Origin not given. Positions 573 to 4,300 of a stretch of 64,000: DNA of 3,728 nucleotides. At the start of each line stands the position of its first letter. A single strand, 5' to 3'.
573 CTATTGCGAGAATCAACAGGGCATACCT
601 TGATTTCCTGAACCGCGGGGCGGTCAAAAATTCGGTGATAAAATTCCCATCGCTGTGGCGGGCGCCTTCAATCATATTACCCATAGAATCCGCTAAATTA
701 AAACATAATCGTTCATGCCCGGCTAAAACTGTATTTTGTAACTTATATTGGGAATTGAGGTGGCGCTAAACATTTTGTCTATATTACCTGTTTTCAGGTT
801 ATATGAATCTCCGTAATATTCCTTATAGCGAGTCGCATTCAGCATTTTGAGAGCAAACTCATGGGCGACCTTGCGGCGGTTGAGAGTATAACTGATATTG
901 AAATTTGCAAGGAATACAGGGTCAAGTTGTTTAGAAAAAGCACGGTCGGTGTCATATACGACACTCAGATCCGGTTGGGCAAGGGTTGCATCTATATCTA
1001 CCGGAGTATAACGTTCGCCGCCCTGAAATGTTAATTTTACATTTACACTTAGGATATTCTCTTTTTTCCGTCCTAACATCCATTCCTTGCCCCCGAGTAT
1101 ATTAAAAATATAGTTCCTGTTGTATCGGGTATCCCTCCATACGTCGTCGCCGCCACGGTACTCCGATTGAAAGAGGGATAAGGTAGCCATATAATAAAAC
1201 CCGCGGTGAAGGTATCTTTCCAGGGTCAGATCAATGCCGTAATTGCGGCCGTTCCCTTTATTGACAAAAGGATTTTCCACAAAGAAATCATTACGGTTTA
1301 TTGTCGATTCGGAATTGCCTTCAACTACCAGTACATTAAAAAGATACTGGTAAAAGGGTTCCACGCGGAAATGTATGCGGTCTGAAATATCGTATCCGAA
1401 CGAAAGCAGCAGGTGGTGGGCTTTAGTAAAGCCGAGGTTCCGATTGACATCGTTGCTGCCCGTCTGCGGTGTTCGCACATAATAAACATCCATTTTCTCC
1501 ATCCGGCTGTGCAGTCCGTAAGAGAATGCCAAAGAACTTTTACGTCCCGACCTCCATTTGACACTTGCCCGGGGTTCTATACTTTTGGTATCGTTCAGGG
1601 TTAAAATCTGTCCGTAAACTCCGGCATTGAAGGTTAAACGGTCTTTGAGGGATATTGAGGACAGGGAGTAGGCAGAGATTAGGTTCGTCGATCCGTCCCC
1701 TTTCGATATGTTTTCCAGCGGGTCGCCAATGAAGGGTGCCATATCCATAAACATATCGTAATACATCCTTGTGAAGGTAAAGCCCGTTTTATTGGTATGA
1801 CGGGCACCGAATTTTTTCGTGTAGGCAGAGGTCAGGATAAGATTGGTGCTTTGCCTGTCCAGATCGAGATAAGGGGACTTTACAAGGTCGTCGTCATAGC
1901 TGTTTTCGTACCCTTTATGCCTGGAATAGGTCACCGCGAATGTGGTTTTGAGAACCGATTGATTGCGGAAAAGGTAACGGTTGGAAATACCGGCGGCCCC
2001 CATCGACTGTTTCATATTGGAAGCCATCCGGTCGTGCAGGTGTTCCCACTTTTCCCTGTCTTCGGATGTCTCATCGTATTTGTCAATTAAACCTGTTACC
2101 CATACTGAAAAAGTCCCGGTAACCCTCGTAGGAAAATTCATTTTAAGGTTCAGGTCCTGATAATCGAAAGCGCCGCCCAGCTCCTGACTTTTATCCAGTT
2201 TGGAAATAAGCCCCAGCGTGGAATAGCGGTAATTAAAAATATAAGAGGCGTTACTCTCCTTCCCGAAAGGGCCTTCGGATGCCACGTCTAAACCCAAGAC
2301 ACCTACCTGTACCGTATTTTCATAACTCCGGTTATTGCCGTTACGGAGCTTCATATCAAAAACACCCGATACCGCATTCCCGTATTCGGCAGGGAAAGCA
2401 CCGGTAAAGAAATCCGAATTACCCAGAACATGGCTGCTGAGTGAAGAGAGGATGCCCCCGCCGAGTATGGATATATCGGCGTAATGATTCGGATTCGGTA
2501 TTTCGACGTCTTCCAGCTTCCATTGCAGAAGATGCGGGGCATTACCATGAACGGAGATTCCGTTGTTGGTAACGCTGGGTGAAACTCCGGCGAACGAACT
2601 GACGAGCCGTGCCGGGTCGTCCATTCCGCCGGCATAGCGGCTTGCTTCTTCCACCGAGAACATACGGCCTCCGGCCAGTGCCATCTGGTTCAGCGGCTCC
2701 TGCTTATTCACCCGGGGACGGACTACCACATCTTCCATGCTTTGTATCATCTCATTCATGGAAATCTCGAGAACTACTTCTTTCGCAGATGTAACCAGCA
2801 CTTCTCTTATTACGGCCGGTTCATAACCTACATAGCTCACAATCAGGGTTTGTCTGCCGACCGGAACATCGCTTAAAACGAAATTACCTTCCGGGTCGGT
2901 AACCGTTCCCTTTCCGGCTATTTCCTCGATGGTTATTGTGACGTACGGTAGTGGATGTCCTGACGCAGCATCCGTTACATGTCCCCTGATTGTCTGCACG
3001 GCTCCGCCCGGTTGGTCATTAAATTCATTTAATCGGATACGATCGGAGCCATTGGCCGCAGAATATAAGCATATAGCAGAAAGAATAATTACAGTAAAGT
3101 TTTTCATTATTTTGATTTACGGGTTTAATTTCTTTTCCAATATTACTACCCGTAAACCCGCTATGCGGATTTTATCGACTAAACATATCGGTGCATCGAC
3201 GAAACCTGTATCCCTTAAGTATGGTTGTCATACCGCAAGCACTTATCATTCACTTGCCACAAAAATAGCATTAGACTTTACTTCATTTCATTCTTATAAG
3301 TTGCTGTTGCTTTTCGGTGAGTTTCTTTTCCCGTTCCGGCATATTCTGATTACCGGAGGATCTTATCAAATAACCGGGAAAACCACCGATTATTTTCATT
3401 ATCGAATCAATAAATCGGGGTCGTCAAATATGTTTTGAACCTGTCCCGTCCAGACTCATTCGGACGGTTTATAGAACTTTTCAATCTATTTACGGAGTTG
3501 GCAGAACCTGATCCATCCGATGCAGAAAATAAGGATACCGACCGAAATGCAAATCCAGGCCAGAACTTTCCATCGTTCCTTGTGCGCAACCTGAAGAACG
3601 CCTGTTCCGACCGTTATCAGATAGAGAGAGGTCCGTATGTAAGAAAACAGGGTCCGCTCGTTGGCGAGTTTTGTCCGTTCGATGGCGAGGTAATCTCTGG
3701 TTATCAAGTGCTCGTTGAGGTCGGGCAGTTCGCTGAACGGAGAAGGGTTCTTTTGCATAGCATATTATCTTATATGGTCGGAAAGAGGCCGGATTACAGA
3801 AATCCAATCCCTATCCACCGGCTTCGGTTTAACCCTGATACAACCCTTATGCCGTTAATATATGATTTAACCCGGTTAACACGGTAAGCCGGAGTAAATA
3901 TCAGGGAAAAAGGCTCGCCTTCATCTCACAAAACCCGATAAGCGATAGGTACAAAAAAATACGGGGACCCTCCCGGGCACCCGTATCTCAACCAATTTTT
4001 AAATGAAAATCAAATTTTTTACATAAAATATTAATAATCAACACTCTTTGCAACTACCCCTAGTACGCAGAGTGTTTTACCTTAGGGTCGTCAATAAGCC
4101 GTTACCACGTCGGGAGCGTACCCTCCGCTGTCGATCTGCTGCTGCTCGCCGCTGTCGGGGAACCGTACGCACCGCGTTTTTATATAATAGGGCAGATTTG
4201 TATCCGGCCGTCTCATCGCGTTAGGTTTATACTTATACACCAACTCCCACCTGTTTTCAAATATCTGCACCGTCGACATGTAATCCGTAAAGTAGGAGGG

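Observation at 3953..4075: Conserved structured element at the 3-prime end of the phase-variable operons: invariant 11-nt loop with compensatory stem changes (copy 1 of 3)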

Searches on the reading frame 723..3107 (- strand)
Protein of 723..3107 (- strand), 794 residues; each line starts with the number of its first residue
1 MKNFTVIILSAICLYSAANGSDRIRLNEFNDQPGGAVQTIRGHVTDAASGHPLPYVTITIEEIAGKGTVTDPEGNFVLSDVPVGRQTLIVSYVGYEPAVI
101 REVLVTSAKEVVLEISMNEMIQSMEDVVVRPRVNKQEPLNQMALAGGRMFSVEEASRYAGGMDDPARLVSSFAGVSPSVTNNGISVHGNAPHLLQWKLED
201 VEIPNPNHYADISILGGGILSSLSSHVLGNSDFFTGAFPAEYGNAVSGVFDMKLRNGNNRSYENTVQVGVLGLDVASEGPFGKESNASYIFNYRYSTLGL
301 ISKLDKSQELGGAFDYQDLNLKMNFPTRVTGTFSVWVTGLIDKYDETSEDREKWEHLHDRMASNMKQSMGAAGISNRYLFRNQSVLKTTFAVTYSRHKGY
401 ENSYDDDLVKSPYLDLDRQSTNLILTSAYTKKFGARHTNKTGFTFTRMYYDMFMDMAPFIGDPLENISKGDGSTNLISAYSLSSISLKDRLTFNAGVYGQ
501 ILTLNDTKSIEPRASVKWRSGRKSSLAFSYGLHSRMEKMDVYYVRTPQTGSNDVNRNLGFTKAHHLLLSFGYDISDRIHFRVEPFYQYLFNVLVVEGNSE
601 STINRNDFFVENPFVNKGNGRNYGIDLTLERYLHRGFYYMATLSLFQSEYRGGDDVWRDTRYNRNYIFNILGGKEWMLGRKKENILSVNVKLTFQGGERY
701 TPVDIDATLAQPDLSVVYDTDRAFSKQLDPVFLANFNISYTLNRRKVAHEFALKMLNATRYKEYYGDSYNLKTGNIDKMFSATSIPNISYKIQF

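Call 7: search_protein_families(library=pfam, proteins=[window:723-3107:-])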
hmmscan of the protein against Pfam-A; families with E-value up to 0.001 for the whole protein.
window:723-3107:- (794 aa): 2 families
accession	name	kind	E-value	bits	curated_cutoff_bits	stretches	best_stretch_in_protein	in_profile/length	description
PF13715.12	CarbopepD_reg_2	-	2.1e-19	69.7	32.2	1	40-129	1-88/88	CarboxypepD_reg-like domain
PF13620.12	CarboxypepD_reg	-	1.2e-17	64.5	32.3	1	39-117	1-81/82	Carboxypeptidase regulatory-like domain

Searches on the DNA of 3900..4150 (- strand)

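Call 62: search_rna_families(source=window, start=3900, end=4150, threshold=evalue, max_evalue=10)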
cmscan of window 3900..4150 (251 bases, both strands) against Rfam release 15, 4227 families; matches with E-value up to 10: 6.
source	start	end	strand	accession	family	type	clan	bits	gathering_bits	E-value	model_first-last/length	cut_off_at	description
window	3947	4054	-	RF00558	L20_leader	Cis-reg; leader;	-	23.6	58.7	0.011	1-127/127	no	Ribosomal protein L20 leader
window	3956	4076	-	RF04184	BTnc060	Gene; sRNA;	-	21.3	228.9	0.23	1-213/213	no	Bacteroides sRNA BTnc060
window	3948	4078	-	RF01774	rpsL_ricks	Cis-reg; leader;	-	21.1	60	3.2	1-131/131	no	Rickettsia rpsL leader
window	3950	4013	-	RF04319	BTncRNA_FopS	Gene; sRNA;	-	19.5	56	0.75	1-71/71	no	Bacteroidetes FopS (family of paralogous sRNAs)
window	3954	3994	+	RF02066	STnc320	Gene; sRNA;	-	13.4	50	5.2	15-55/55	no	Salmonella enterica sRNA STnc320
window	3952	4042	-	RF02076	STnc100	Gene; sRNA;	-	11.6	47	2.4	1-206/206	no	Gammaproteobacterial sRNA STnc100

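Call 64: search_rna_families(source=window, start=3930, end=4030, threshold=evalue, max_evalue=10, show_alignments=4)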
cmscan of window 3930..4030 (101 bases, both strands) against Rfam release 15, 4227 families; matches with E-value up to 10: 10.
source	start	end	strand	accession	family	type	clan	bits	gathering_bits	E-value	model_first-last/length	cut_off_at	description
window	3947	4030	-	RF00558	L20_leader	Cis-reg; leader;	-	21.9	58.7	0.012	45-127/127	5'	Ribosomal protein L20 leader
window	3950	4013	-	RF04319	BTncRNA_FopS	Gene; sRNA;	-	19.5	56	0.3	1-71/71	no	Bacteroidetes FopS (family of paralogous sRNAs)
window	3956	4030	-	RF04184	BTnc060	Gene; sRNA;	-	19.3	228.9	0.23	129-213/213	5'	Bacteroides sRNA BTnc060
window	3954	3994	+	RF02066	STnc320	Gene; sRNA;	-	17.3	50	0.25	15-55/55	no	Salmonella enterica sRNA STnc320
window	3948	4030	-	RF01774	rpsL_ricks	Cis-reg; leader;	-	16.3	60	9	33-131/131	5'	Rickettsia rpsL leader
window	3957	4030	-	RF04180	BTnc231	Gene; sRNA;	-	14.1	80.4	0.53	84-154/154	5'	Bacteroides sRNA BTnc231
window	3977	3998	-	RF01516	v-snoRNA-1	Gene; snRNA; snoRNA; CD-box;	-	13.7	75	0.75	44-65/65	no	Human herpesvirus 1 small nucleolar RNA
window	3945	4030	-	RF00557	L10_leader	Cis-reg; leader;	-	10.9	44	7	63-138/138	5'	Ribosomal protein L10 leader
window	3930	3997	-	RF01808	MicX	Gene; sRNA;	-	9.8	75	3.5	1-69/194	3'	MicX Vibrio cholerae sRNA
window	3962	3988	-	RF01469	rli33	Gene; sRNA;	CL00114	6.9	46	4.1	209-235/532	no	Listeria sRNA rli33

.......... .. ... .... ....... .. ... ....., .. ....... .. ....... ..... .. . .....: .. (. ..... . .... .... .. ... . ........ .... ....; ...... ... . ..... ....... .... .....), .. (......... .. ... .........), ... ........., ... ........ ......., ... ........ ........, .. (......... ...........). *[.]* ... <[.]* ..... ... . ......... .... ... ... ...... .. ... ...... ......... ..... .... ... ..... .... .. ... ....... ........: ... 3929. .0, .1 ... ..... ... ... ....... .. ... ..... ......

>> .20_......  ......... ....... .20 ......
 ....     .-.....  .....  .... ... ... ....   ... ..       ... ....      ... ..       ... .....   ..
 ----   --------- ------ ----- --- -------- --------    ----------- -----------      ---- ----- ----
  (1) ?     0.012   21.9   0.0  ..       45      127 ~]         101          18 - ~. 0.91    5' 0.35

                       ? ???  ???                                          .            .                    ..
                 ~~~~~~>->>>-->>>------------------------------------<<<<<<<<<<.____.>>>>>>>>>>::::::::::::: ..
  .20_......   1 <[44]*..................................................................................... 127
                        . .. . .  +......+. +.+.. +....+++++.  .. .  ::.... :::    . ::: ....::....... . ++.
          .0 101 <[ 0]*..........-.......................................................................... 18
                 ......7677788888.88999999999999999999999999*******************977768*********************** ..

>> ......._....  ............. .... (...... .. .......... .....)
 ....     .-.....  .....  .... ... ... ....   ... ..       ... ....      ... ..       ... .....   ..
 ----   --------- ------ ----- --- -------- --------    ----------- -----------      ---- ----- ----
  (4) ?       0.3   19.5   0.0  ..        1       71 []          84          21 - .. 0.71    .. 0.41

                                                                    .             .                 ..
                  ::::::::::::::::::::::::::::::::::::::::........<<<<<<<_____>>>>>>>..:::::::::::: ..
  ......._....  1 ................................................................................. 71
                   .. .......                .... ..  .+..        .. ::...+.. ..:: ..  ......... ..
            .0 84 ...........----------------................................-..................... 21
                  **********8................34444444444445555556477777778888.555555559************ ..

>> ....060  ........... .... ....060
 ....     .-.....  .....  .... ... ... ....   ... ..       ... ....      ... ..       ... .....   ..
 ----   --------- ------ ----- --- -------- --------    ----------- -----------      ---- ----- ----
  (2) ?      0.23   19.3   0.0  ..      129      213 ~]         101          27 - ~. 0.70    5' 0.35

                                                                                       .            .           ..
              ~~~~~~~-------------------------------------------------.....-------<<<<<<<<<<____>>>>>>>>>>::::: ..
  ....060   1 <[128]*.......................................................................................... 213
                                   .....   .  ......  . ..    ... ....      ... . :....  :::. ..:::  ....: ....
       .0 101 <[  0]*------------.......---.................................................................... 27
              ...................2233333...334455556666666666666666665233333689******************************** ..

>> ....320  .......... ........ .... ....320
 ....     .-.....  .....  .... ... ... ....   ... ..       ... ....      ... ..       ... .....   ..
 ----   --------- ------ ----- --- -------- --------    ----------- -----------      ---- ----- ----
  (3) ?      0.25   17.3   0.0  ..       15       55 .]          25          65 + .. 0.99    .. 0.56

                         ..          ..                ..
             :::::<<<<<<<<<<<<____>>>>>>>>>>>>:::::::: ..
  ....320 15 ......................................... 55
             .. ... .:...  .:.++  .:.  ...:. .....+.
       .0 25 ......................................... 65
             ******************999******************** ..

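Call 87: build_rna_model(alignment_id=A8, structure=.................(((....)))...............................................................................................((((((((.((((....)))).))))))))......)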
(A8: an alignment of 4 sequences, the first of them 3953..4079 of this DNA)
Model R1 built from alignment A8 (4 sequences, 158 columns); structure: as given.
model positions 136; base pairs 15; branch points 1; effective number of sequences 1.81; information 0.59 bits per position. Calibrated on 0.2 Mb of random sequence (short: E-values are rough).
structure used (alignment columns):
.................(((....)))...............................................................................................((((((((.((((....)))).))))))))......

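Call 88: search_with_rna_model(model_id=R1, source=window, filters=off, max_evalue=10)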
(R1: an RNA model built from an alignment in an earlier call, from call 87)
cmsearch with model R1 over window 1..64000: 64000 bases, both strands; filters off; matches with E-value up to 10: 9.
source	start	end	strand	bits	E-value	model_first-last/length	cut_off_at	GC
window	52990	53137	-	136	1.8e-26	1-136/136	no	0.44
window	23648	23780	-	126.7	1.7e-24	1-136/136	no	0.48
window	3953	4079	-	115.9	3e-22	1-136/136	no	0.35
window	52902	53030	+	17.7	0.11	1-136/136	no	0.43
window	12444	12528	+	9.6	5.6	1-136/136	no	0.35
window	3953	4049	+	9.6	5.7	1-136/136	no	0.31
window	63866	63955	+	9.3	6.6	1-136/136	no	0.28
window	62346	62483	+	8.8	8.3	1-136/136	no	0.34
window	62373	62454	-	8.5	9.5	1-136/136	no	0.3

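Call 89: search_with_rna_model(model_id=R1, sources=[L002, L004, L005, L007, L019, L021, L022, L023], filters=off, max_evalue=10)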
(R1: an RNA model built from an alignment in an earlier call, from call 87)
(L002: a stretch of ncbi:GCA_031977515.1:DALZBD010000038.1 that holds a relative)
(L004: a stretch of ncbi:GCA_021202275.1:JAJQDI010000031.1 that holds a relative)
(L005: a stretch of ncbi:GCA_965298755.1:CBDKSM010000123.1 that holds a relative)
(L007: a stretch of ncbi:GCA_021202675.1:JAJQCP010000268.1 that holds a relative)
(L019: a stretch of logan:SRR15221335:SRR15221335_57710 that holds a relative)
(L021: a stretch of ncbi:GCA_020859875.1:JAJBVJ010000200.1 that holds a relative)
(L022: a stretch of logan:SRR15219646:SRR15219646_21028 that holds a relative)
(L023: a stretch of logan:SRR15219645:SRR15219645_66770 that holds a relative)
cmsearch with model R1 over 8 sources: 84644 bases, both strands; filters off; matches with E-value up to 10: 16.
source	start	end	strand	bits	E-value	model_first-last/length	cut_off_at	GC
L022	2081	2228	+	136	2.4e-26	1-136/136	no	0.44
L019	2658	2791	-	117.4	1.9e-22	1-136/136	no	0.45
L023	22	148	+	115.9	3.9e-22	1-136/136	no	0.35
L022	2188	2316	-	17.7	0.15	1-136/136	no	0.43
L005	89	193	-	16.2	0.31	1-136/136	no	0.33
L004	4215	4313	-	13.7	1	1-136/136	no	0.3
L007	33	131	-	13.1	1.4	1-136/136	no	0.31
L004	17106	17210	+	12.2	2.1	1-136/136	no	0.36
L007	12898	13002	+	11.9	2.5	1-136/136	no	0.38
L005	9534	9621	+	11.1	3.5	1-136/136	no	0.32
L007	12734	12847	-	11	3.9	1-136/136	no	0.41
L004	18778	18835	-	10.1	6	1-136/136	no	0.41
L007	14569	14626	-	10.1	6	1-136/136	no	0.41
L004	1265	1345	-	10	6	1-136/136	no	0.3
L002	13089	13150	-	10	6.3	1-136/136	no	0.27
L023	52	148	-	9.6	7.6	1-136/136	no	0.31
